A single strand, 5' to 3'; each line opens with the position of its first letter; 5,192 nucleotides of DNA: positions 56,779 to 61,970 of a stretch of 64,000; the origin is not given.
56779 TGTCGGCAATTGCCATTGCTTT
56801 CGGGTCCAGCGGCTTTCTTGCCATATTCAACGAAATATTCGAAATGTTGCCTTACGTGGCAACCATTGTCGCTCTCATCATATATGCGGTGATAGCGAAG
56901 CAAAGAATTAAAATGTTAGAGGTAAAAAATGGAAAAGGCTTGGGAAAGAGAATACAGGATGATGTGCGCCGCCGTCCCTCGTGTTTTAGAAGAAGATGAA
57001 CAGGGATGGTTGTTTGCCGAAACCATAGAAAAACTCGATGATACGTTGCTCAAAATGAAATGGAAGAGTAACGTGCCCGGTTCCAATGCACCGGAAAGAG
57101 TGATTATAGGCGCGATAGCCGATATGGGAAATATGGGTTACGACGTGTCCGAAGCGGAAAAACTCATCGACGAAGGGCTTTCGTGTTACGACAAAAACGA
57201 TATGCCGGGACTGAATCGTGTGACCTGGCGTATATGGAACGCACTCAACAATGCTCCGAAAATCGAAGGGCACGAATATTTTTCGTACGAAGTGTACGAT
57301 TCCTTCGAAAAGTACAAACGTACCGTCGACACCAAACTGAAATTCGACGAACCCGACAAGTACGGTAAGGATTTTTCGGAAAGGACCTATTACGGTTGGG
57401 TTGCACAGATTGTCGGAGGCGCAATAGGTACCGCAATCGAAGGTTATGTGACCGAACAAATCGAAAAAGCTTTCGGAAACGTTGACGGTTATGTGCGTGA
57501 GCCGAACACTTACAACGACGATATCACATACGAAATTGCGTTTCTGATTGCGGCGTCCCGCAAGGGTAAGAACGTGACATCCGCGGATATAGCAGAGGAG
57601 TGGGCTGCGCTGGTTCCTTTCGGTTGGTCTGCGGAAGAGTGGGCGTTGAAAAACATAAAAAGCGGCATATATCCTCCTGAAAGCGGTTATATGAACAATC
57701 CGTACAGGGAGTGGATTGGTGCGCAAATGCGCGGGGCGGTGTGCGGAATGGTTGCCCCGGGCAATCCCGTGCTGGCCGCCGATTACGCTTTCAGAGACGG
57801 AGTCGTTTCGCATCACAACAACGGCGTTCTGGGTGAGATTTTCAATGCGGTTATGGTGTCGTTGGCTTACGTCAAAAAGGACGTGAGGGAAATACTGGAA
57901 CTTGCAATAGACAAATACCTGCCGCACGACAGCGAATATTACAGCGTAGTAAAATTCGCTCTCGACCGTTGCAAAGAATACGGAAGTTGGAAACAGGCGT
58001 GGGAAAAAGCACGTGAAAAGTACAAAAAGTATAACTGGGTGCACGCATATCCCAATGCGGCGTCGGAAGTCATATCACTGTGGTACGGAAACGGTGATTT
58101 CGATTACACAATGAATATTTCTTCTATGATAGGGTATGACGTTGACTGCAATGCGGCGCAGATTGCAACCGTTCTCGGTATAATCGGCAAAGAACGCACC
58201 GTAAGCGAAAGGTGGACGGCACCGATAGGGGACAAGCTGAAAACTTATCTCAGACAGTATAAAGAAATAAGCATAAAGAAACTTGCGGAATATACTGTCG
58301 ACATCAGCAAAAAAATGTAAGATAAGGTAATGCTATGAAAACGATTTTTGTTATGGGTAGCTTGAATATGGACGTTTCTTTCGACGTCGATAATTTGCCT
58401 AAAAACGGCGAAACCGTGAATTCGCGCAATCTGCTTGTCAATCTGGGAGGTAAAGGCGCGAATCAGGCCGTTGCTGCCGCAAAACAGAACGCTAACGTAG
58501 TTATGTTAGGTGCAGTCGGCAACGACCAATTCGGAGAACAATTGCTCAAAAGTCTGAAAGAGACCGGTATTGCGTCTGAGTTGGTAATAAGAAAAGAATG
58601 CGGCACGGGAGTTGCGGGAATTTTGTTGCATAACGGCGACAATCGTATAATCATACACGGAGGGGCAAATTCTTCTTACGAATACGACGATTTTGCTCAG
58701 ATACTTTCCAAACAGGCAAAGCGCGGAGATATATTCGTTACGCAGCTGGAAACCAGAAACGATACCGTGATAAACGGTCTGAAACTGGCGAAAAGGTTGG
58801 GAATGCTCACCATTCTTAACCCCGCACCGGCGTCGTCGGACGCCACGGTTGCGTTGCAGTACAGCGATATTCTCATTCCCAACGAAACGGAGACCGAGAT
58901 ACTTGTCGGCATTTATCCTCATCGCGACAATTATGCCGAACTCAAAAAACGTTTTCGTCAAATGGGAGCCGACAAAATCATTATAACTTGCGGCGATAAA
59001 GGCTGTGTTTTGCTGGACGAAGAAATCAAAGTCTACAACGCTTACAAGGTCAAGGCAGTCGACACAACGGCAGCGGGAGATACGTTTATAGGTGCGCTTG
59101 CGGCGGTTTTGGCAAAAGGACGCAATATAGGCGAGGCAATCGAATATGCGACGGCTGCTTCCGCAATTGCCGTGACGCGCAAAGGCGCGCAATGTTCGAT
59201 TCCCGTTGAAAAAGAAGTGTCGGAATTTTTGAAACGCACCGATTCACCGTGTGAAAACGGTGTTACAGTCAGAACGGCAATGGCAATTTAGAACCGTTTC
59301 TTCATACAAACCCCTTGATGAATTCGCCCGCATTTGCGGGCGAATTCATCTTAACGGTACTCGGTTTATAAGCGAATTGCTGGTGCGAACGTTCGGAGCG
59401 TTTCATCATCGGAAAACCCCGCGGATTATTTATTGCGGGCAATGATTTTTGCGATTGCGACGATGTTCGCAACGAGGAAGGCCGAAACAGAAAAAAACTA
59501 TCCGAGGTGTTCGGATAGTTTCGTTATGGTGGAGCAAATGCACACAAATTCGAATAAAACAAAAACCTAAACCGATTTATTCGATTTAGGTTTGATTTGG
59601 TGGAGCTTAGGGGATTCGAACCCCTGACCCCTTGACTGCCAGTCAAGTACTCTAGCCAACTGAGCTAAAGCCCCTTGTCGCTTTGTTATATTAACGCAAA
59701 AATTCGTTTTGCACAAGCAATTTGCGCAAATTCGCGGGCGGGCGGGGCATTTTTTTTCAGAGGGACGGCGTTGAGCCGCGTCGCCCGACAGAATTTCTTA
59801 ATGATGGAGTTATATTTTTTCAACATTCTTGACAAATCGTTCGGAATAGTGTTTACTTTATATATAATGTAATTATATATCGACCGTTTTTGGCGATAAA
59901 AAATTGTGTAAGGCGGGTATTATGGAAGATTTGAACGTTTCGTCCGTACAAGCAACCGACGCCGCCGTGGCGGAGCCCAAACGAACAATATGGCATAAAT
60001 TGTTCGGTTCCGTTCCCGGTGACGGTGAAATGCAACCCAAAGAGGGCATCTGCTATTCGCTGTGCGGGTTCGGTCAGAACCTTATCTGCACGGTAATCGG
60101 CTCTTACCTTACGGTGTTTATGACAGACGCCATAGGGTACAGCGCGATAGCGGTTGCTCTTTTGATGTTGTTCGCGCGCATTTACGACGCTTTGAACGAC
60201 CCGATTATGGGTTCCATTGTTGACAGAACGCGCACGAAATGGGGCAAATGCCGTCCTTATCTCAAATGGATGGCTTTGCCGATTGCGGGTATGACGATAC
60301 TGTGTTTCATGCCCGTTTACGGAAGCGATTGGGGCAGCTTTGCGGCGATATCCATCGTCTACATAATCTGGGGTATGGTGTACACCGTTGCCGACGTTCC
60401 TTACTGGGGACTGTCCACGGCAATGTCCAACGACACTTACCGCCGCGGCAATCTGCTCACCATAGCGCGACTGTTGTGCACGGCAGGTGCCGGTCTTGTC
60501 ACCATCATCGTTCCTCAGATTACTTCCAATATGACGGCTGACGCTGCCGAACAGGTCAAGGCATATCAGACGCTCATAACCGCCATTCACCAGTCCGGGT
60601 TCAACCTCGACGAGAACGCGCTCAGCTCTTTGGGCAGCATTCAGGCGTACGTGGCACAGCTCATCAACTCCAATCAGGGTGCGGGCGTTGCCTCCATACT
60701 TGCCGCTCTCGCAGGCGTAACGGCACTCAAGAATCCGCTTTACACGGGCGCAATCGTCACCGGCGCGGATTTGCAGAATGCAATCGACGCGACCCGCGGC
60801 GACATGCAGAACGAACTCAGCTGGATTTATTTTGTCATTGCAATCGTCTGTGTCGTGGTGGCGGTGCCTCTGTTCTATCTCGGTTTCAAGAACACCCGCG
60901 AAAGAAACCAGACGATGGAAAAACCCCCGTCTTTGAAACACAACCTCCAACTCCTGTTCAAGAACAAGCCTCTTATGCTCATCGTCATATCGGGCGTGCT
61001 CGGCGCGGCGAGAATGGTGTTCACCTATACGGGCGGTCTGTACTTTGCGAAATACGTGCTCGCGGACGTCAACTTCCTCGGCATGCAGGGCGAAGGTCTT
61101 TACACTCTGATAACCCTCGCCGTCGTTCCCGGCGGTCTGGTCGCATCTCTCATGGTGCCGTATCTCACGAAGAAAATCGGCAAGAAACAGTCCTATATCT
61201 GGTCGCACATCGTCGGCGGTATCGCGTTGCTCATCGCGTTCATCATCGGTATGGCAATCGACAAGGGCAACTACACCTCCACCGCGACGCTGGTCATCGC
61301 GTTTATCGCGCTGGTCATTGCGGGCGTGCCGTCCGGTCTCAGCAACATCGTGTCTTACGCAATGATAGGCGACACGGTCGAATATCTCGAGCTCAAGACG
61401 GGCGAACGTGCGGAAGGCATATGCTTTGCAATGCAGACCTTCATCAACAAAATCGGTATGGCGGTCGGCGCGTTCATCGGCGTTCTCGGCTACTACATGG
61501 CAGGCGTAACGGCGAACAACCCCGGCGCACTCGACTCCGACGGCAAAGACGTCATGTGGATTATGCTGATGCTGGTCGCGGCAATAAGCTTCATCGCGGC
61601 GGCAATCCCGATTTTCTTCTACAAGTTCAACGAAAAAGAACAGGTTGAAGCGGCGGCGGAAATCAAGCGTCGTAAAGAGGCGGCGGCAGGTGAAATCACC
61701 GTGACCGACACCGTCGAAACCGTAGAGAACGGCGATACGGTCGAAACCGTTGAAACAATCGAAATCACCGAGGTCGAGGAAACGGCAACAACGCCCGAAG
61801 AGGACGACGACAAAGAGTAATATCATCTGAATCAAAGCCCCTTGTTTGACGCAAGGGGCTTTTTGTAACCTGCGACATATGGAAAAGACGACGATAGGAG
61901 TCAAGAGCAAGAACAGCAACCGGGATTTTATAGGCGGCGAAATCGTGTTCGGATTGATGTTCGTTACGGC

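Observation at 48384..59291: LacI-gated locus that may be an uncharacterised riboside-scavenging system (ABC-type counterpart of E. coli yegTUV)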

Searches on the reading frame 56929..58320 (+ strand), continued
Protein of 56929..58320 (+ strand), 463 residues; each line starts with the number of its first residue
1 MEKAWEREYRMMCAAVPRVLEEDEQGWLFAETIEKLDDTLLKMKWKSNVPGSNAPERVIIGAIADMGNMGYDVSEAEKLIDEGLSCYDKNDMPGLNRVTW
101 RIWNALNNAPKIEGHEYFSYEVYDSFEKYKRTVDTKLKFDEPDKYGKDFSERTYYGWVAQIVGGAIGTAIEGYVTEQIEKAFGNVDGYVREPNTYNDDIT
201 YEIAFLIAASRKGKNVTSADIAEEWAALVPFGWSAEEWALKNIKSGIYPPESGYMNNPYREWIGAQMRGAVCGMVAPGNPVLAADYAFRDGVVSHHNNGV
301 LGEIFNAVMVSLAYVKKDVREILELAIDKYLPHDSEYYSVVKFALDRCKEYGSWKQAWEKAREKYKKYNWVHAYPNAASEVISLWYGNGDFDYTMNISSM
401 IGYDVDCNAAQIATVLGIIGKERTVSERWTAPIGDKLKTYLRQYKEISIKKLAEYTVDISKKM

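Call 83: search_protein_families(library=ncbifam, proteins=[P0306], max_evalue=1e-20)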
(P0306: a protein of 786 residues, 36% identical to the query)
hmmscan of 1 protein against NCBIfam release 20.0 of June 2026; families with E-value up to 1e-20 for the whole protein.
P0306 (786 aa): 3 families
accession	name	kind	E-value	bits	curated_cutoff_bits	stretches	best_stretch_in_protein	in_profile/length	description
TIGR02152.1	D_ribokin_bact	equivalog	1.5e-78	264.2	299.65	1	483-773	1-296/298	ribokinase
NF008353.0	PRK11142.1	equivalog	4.4e-65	220.2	341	1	483-774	5-300/307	ribokinase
TIGR04382.1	myo_inos_iolC_N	equivalog_domain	4.8e-21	75.3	300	0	515-774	32-306/309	5-dehydro-2-deoxygluconokinase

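Call 84: find_encoding_contigs(protein=P0306, flank=8000, max_places=3)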
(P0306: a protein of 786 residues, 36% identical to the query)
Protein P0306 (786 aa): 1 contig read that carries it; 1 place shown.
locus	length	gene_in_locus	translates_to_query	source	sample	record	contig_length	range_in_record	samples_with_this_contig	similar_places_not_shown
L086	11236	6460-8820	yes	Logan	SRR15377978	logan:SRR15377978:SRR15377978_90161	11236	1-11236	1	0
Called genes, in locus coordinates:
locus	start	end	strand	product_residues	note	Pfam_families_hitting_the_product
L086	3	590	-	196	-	?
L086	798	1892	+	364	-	PF00356:LacI, PF00532:Peripla_BP_1, PF13407:Peripla_BP_4, PF13377:Peripla_BP_3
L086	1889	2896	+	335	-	PF00528:BPD_transp_1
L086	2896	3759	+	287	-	PF00528:BPD_transp_1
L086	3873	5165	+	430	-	PF01547:SBP_bac_1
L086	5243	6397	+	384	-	PF03747:ADP_ribosyl_GH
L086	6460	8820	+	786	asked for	PF03747:ADP_ribosyl_GH, PF00294:PfkB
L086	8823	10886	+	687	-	PF03781:FGE-sulfatase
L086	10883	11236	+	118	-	?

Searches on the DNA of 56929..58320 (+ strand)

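Call 85: search_rna_families(sources=[L002, L014, L042, L016, L028, L023, L072], threshold=gathering)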
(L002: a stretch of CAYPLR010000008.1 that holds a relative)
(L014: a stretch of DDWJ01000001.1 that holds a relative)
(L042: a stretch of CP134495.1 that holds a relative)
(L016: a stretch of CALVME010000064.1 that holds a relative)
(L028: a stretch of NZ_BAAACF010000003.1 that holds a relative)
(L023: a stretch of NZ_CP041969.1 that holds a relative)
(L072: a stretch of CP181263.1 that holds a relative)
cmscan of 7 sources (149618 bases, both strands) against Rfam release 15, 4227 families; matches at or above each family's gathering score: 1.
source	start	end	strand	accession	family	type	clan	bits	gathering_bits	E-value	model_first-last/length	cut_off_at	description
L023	120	205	+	RF01998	group-II-D1D4-1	Intron;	CL00102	43.4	35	0.00036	1-84/84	no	Group II catalytic intron D1-D4-1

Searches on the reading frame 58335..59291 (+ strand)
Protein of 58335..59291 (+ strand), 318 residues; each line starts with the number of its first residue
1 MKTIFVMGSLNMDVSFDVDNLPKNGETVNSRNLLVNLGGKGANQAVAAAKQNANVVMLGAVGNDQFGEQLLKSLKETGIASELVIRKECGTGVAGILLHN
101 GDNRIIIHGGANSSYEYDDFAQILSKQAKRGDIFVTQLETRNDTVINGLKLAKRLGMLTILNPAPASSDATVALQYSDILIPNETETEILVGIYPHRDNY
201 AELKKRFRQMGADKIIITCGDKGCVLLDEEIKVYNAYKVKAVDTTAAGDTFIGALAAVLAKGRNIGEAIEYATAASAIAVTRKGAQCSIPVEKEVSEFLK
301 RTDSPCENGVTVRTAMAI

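Call 3: search_protein_families(library=pfam, proteins=[window:58335-59291:+], max_evalue=0.01)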
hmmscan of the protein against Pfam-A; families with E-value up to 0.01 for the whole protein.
window:58335-59291:+ (318 aa): 3 families
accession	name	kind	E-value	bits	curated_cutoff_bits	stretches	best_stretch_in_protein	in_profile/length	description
PF00294.29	PfkB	-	6e-60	203.6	25.8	1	1-290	1-300/302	pfkB family carbohydrate kinase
PF08543.17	Phos_pyr_kin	-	2.6e-10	40.5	27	1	173-275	116-227/246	Phosphomethylpyrimidine kinase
PF01256.23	Carb_kinase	-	0.0086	16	27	0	177-278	117-218/242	NAD(P)H-hydrate dehydratase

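Call 4: search_protein_families(library=ncbifam, proteins=[window:58335-59291:+], max_evalue=0.01)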
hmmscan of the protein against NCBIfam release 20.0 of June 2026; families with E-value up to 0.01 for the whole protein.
window:58335-59291:+ (318 aa): 29 families (the best 25 are shown)
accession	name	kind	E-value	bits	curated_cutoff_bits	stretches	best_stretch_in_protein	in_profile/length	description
TIGR02152.1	D_ribokin_bact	equivalog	1.2e-93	313.7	299.65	1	4-296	1-297/298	ribokinase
NF008353.0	PRK11142.1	equivalog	5.4e-79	265.9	341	1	1-301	2-305/307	ribokinase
NF053626.1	RibKinHalex1628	equivalog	5.5e-28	98.3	330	1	1-300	1-292/293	ATP-dependent ribose-1-phosphate kinase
TIGR04382.1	myo_inos_iolC_N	equivalog_domain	3.6e-27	95.4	300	1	17-299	13-309/309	5-dehydro-2-deoxygluconokinase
NF041134.1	R1P_kin_Thcocales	equivalog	6.4e-27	94.7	500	1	4-295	3-278/291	ADP-dependent ribose-1-phosphate kinase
NF040938.1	KDG_KDGal_kin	equivalog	6.4e-27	94.4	400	1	38-300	30-304/305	bifunctional 2-dehydro-3-deoxygluconokinase/2-dehydro-3-deoxygalactonokinase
TIGR03168.1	1-PFK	subfamily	1.1e-22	80.3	216.4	1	12-287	10-289/305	hexose kinase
TIGR03828.1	pfkB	equivalog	3.7e-22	78.7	292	1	12-287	10-289/305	1-phosphofructokinase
TIGR02198.1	rfaE_dom_I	equivalog_domain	9.1e-22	77.6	345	1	36-287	46-304/315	D-glycero-beta-D-manno-heptose-7-phosphate kinase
NF049991.1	TagKinase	equivalog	4.9e-21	74.9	420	1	49-303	52-319/321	tagatose kinase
NF006957.1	PRK09434.1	equivalog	8.3e-20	71.5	450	2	173-294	176-301/302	fructokinase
NF041164.1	NucKinThplmales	equivalog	3.5e-18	65.8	450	2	1-88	1-87/295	nucleoside kinase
NF008454.0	PRK11316.1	equivalog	4.6e-18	65.1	521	1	38-292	50-307/475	bifunctional D-glycero-beta-D-manno-heptose-7-phosphate kinase/D-glycero-beta-D-manno-heptose 1-phosphate adenylyltransferase HldE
NF041332.1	KDG_KDGal_kin_Halo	equivalog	5.1e-16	59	440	1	163-301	176-312/320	bifunctional 2-dehydro-3-deoxygluconokinase/2-dehydro-3-deoxygalactonokinase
NF041320.1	pfkB_Halo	equivalog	1.2e-14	54.5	400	2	181-287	176-284/302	1-phosphofructokinase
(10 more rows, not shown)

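Call 43: find_encoding_contigs(protein=window:58335-59291:+, flank=3000, max_places=4)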
Protein window:58335-59291:+ (318 aa): 23 contigs read that carry it; 4 places shown.
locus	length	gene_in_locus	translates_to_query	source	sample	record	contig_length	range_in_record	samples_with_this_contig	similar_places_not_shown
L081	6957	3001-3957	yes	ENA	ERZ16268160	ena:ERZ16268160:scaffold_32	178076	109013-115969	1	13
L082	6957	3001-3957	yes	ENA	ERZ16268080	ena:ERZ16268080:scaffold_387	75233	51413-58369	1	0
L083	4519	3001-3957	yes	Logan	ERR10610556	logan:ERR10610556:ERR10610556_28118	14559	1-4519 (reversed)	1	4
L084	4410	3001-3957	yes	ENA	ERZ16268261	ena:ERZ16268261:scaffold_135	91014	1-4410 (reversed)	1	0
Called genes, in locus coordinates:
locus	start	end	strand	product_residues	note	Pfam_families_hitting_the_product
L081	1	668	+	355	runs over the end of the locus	PF02653:BPD_transp_2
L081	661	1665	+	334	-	PF02653:BPD_transp_2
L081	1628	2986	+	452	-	PF03747:ADP_ribosyl_GH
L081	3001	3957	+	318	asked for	PF00294:PfkB, PF08543:Phos_pyr_kin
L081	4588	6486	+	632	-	PF13347:MFS_2, PF07690:MFS_1, PF13347:MFS_2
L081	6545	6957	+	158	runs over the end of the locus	-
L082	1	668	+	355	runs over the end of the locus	PF02653:BPD_transp_2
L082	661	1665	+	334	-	PF02653:BPD_transp_2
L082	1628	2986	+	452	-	PF03747:ADP_ribosyl_GH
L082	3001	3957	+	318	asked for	PF00294:PfkB, PF08543:Phos_pyr_kin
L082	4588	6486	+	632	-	PF13347:MFS_2, PF07690:MFS_1, PF13347:MFS_2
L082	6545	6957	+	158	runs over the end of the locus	-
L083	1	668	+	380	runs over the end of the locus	PF02653:BPD_transp_2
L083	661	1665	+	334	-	PF02653:BPD_transp_2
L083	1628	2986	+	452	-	PF03747:ADP_ribosyl_GH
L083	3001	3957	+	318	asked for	PF00294:PfkB, PF08543:Phos_pyr_kin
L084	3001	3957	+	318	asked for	PF00294:PfkB, PF08543:Phos_pyr_kin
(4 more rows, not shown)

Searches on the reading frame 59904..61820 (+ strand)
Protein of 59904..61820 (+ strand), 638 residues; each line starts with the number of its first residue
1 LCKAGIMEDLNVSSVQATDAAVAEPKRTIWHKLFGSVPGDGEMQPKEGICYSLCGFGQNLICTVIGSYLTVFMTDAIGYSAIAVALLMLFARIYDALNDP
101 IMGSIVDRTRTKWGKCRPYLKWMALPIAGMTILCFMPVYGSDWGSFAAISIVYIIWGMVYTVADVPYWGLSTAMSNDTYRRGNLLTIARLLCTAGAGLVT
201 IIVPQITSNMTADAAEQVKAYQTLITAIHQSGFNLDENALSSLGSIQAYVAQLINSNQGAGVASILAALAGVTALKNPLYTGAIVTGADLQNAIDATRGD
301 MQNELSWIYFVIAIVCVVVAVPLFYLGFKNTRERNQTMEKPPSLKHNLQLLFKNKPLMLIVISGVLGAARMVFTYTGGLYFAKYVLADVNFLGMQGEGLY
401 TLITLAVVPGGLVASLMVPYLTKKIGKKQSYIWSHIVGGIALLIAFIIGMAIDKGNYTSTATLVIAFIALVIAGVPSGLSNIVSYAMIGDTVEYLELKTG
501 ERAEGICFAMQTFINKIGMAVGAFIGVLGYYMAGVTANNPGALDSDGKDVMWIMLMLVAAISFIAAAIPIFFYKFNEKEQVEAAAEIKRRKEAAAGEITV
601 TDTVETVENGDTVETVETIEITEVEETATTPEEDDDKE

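Call 40: search_protein_families(library=pfam, proteins=[window:59904-61820:+], max_evalue=0.0001)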
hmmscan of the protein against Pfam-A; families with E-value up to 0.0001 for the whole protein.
window:59904-61820:+ (638 aa): 2 families
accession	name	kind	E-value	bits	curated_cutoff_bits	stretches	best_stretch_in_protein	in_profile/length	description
PF13347.12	MFS_2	-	3.7e-70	237.1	27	2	303-576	168-426/427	MFS/sugar transport protein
PF07690.21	MFS_1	-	3.7e-18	66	33.4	1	245-523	105-347/347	Major Facilitator Superfamily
